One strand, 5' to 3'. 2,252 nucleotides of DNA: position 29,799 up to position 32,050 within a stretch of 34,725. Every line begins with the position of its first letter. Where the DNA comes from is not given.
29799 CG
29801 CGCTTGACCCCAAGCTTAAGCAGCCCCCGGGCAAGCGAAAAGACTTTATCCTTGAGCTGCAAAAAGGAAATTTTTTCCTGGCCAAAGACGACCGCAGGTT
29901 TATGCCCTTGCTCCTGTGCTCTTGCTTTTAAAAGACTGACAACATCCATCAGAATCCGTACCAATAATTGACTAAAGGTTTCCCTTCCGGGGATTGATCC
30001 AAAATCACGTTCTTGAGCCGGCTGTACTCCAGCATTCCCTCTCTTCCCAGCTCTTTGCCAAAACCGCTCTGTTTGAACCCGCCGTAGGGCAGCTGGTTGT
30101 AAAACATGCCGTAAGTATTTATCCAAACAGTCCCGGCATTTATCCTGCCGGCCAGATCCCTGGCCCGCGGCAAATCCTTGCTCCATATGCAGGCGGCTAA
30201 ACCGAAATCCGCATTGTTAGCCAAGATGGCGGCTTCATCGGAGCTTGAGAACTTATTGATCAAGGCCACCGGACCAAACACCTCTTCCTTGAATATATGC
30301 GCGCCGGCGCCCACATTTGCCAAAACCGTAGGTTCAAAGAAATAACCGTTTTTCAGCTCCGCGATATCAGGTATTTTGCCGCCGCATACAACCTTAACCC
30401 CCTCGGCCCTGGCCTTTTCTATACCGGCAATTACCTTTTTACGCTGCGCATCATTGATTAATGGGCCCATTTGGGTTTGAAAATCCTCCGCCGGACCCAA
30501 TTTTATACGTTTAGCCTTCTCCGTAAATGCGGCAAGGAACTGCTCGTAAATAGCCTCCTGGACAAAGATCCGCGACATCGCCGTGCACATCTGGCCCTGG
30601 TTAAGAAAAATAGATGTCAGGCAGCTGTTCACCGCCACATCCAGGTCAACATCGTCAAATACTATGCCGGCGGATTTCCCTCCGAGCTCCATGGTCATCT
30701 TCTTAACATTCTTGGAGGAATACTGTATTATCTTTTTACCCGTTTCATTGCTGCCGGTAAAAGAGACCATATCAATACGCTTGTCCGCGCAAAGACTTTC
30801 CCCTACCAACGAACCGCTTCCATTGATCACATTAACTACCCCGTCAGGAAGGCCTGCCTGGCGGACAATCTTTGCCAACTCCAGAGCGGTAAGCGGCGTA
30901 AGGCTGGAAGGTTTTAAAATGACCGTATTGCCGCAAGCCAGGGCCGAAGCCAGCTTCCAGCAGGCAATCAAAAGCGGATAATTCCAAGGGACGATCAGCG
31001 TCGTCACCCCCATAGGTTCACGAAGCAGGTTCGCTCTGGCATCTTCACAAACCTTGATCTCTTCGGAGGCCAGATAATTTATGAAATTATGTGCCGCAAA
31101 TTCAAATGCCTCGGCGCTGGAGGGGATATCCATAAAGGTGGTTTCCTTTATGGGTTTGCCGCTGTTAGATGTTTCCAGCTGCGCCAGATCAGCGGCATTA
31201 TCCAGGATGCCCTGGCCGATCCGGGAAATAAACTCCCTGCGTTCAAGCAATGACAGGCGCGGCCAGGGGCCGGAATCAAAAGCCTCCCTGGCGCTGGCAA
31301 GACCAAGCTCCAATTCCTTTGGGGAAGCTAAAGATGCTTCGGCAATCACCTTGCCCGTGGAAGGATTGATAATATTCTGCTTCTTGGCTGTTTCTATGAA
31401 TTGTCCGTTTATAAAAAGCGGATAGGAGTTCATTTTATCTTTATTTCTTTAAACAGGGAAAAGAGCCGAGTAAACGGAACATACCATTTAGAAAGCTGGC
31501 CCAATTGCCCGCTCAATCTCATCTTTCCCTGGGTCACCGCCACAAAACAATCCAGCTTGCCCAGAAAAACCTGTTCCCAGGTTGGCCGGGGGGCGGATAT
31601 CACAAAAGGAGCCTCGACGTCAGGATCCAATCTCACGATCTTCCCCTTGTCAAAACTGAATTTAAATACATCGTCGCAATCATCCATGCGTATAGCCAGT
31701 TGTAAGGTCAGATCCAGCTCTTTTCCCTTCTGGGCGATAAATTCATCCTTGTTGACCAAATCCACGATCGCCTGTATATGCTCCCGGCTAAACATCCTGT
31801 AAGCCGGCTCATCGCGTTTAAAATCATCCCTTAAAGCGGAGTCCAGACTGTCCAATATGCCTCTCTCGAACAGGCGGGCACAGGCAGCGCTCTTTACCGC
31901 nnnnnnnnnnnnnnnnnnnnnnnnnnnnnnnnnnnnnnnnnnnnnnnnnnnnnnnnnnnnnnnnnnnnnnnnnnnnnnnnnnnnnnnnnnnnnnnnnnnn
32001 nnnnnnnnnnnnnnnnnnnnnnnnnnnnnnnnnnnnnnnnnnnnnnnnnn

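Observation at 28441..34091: Five translationally coupled genes resemble a 5'-deoxyadenosine/MTA DHAP shunt extended by aldehyde oxidation and CoA activation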

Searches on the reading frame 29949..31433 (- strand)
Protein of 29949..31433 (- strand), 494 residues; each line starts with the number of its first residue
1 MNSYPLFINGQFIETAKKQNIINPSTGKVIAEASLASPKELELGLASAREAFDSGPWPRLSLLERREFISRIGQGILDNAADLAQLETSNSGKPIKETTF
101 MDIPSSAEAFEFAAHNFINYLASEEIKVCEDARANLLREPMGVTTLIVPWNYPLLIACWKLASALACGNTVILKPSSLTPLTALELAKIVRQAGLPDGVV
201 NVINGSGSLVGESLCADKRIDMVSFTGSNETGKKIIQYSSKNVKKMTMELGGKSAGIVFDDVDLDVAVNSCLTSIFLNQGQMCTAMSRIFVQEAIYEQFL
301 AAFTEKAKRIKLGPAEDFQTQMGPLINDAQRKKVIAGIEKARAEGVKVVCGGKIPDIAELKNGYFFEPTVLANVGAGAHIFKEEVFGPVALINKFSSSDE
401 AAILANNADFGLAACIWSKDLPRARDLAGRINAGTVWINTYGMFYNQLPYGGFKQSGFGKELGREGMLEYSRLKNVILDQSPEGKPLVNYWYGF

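Call 3: search_protein_families(library=pfam, proteins=[window:29949-31433:-])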
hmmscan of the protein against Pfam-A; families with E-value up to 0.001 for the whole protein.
window:29949-31433:- (494 aa): 2 families
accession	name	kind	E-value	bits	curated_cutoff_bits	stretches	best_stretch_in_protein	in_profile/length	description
PF00171.27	Aldedh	-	3.9e-162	540.4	23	1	17-476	7-461/461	Aldehyde dehydrogenase family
PF05893.19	LuxC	-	0.00016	21.1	21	1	139-306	87-258/401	Acyl-CoA reductase (LuxC)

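Call 4: search_protein_families(library=ncbifam, proteins=[window:29949-31433:-])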
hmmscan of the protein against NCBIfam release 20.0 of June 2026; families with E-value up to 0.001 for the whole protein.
window:29949-31433:- (494 aa): 45 families (the best 25 are shown)
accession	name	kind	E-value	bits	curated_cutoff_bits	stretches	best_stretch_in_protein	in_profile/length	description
TIGR01804.1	BADH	equivalog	6.6e-156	519.4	668.6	1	7-474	1-467/467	betaine-aldehyde dehydrogenase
NF010000.0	PRK13473.1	subfamily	5.4e-145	483.6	615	1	6-479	5-473/475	aminobutyraldehyde dehydrogenase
NF009725.0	PRK13252.1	equivalog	3.6e-141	471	593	1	4-479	7-480/488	betaine-aldehyde dehydrogenase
NF045735.1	PaDhStyDPseudo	equivalog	2.5e-126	422.2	850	1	6-478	5-481/483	phenylacetaldehyde dehydrogenase StyD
TIGR03216.1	OH_muco_semi_DH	equivalog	4.7e-126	421.2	693.25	1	7-478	4-479/481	2-hydroxymuconic semialdehyde dehydrogenase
NF045736.1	PaDhStyDRhodo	equivalog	4.6e-124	414.6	800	1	6-474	5-473/479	phenylacetaldehyde dehydrogenase StyD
TIGR02299.1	HpaE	equivalog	6.4e-121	404.3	638.35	1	6-480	3-478/488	5-carboxymethyl-2-hydroxymuconate semialdehyde dehydrogenase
NF006916.0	PRK09407.1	equivalog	2.3e-113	379.6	521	1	15-477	32-491/526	succinic semialdehyde dehydrogenase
TIGR03374.1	ABALDH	equivalog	6.7e-113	378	909.3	1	5-477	3-470/472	aminobutyraldehyde dehydrogenase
NF050026.1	AcaldDHExaC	equivalog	9.9e-113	377.4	900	1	3-481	15-496/503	acetaldehyde dehydrogenase ExaC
TIGR01780.1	SSADH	subfamily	3e-112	375.8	646.35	1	22-474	2-448/448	succinate-semialdehyde dehydrogenase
NF007352.0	PRK09847.1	equivalog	4.3e-111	371.9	850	1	6-476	22-489/495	aldehyde dehydrogenase PuuC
NF007497.0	PRK10090.1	equivalog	7.4e-111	371.2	500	1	2-479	5-478/480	aldehyde dehydrogenase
TIGR04284.1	aldehy_Rv0768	hypoth_equivalog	1.9e-105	353.6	775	1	6-476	3-476/480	aldehyde dehydrogenase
NF040648.1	lactal_redase_Meth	equivalog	3e-103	346.3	650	1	6-478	1-462/463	lactaldehyde dehydrogenase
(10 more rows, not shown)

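Call 49: search_solved_structures(query=window:29949-31433:-, max_evalue=1e-100)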
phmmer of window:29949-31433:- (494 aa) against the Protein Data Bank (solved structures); distinct sequences matched with E-value up to 1e-100: 79 (the best 60 are shown).
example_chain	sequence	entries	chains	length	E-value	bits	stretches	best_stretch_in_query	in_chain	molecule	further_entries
5eyu_A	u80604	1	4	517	1.8e-120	406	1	6-489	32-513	Betaine aldehyde dehydrogenase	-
4zxu_A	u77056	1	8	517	2.5e-120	405.5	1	6-489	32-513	Betaine-aldehyde dehydrogenase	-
4q92_A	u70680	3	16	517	4.6e-120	404.7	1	6-489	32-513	Betaine aldehyde dehydrogenase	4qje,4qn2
5ez4_A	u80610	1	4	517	4.6e-120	404.6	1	6-489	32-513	Betaine aldehyde dehydrogenase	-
4mpb_A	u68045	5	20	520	1.7e-119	402.8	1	6-489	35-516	Betaine aldehyde dehydrogenase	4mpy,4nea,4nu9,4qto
5dib_A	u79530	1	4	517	4.3e-119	401.5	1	6-489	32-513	Betaine aldehyde dehydrogenase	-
4zwl_A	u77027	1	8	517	6e-119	401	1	6-489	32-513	Betaine-aldehyde dehydrogenase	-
4o5h_A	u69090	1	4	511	4.4e-113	381.6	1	16-479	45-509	Phenylacetaldehyde dehydrogenase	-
6alj_A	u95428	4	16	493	1.5e-112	379.9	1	6-478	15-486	Aldehyde dehydrogenase 1A2 | Retinal dehydrogenase 2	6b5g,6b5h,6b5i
9r6n_A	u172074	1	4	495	1.5e-112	379.8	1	6-478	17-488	Retinal dehydrogenase 2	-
4x2q_A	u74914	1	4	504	1.7e-112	379.7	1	6-478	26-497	Retinal dehydrogenase 2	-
9r3z_A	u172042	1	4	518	1.8e-112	379.6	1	6-478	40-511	Retinal dehydrogenase 2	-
1bi9_A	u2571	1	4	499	2e-111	376.2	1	6-478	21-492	RETINAL DEHYDROGENASE TYPE II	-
4qf6_A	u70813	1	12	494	3.8e-111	375.3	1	5-477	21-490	Aldehyde dehydrogenase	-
6te5_A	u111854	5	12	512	6.4e-111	374.5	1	6-478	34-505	Aldehyde dehydrogenase family 1 member A3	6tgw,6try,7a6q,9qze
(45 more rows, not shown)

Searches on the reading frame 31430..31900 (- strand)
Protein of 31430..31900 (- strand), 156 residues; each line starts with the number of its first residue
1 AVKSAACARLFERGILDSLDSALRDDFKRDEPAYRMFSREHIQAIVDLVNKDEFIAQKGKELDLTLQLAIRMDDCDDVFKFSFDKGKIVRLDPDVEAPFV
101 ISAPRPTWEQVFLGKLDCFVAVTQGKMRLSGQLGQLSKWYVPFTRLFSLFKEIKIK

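Call 6: search_protein_families(library=pfam, proteins=[window:31430-31900:-], max_evalue=10)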
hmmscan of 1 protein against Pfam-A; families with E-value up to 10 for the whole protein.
window:31430-31900:- (156 aa): 1 family
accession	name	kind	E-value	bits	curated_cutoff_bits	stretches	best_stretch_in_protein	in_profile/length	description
PF02036.22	SCP2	-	0.001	19.8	21.3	1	63-135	20-92/101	SCP-2 sterol transfer family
